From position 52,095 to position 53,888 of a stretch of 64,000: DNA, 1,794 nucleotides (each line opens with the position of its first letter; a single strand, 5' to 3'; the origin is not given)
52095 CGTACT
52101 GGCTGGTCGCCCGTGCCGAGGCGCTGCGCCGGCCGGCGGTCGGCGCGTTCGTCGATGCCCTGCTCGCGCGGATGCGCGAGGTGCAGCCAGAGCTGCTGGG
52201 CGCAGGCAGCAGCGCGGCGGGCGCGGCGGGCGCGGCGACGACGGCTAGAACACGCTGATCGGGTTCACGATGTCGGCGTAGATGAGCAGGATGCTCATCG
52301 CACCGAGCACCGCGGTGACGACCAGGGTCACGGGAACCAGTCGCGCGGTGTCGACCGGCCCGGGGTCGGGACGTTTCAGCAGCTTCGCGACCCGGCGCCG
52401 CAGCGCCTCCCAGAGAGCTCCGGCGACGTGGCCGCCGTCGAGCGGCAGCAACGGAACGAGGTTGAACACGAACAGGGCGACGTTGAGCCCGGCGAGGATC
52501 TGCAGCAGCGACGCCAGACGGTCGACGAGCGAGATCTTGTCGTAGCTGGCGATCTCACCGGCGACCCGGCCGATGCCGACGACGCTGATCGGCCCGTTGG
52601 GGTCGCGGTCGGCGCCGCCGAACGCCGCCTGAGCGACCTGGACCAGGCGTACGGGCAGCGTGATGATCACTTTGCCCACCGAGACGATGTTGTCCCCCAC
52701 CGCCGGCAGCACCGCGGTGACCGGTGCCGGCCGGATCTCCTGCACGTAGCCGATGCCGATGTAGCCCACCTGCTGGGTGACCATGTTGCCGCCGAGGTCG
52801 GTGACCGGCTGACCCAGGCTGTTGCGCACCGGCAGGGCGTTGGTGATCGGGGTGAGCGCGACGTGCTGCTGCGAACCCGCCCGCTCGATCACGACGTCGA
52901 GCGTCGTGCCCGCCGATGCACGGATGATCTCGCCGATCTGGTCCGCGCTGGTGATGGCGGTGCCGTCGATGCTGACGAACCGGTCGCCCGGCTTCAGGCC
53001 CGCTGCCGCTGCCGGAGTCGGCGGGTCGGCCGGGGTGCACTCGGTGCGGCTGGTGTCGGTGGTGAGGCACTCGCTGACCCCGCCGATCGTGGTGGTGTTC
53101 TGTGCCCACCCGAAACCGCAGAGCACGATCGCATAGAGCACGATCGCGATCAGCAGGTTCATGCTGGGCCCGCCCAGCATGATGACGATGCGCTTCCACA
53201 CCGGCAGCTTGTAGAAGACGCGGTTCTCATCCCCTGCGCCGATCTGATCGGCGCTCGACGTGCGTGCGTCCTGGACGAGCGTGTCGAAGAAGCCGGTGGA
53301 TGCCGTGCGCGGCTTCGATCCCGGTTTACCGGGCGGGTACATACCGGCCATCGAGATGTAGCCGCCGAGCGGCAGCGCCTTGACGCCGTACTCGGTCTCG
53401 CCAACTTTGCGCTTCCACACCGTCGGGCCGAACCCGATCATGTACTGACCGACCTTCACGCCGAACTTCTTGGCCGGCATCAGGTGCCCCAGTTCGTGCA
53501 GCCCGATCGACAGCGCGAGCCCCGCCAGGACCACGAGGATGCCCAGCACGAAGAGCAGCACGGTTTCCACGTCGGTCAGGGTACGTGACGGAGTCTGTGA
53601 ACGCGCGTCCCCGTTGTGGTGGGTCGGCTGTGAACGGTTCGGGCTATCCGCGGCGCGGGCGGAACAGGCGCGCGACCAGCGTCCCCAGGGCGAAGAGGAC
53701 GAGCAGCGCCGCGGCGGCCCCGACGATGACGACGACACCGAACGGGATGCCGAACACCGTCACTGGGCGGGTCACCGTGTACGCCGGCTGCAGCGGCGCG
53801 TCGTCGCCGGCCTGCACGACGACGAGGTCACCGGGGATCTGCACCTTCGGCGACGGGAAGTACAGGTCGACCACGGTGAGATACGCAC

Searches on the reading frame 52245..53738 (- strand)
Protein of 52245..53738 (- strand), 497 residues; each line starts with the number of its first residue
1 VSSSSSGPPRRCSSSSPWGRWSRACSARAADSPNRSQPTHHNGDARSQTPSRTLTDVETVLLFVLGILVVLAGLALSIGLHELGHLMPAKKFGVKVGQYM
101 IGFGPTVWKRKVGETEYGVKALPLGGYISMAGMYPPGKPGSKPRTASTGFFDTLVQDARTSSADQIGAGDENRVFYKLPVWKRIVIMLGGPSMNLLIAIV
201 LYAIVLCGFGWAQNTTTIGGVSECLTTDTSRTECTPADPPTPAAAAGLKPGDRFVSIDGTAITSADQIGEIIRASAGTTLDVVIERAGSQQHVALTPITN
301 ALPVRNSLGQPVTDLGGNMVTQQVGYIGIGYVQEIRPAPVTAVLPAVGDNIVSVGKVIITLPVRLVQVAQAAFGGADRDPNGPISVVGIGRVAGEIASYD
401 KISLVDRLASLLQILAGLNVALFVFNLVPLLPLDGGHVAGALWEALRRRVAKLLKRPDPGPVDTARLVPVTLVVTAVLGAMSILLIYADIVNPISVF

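Call 8: search_protein_families(library=pfam, proteins=[window:52245-53738:-], max_evalue=0.001)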
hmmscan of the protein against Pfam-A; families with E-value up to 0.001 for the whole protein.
window:52245-53738:- (497 aa): 3 families
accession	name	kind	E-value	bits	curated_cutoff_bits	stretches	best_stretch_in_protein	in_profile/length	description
PF02163.28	Peptidase_M50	-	2.4e-43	148.5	27.2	1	71-450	3-201/221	Peptidase family M50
PF17820.7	PDZ_6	-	1.2e-11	44.7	27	1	238-286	6-54/54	PDZ domain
PF13180.12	PDZ_2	-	1.7e-07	31.8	27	1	241-294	23-77/80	PDZ domain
